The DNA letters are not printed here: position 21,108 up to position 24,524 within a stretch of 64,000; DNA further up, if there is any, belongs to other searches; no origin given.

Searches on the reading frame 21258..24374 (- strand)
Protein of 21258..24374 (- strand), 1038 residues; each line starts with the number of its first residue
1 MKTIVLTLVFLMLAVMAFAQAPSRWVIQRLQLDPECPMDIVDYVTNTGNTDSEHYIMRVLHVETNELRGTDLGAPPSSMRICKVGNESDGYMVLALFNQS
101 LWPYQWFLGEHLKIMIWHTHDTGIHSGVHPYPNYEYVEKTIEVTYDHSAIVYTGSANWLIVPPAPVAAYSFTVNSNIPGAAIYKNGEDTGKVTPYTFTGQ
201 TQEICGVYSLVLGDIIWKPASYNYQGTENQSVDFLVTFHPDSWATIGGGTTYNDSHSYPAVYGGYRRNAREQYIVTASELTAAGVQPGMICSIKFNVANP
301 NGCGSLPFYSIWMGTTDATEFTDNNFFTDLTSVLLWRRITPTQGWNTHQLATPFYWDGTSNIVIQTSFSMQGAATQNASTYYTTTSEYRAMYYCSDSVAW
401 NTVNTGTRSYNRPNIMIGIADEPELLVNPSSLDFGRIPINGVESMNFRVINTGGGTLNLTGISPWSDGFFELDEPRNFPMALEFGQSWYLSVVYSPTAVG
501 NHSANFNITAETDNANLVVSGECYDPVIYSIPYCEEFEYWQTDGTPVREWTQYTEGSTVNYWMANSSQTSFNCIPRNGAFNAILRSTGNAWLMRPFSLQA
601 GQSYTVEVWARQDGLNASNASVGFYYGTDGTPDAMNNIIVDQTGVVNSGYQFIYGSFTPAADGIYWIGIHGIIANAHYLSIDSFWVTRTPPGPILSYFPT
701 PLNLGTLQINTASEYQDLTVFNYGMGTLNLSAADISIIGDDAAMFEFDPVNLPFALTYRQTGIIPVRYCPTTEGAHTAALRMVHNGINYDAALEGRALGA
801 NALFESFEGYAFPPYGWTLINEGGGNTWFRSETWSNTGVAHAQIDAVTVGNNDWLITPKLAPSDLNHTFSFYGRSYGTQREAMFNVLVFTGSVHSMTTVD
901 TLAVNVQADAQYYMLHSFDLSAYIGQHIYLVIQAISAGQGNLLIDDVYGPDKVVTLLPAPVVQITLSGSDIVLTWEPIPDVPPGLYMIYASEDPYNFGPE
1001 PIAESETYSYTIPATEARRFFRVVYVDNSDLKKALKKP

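Call 24: search_protein_families(library=pfam, proteins=[window:21258-24374:-], max_evalue=0.001)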
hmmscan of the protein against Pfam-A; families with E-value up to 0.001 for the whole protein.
window:21258-24374:- (1038 aa): 3 families
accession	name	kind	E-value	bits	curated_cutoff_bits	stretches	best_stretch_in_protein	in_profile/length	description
PF22544.2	HYDIN_VesB_CFA65-like_Ig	-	1.4e-08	35.3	25.5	1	423-519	1-97/100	HYDIN/CFA65/VesB-like, Ig-like domain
PF22073.2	Cep192_D4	-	1.3e-06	29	35.5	1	423-511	2-95/112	Cep192 domain 4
PF15780.11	ASH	-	4.2e-05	24.1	27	0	424-509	2-89/98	Abnormal spindle-like microcephaly-assoc'd, ASPM-SPD-2-Hydin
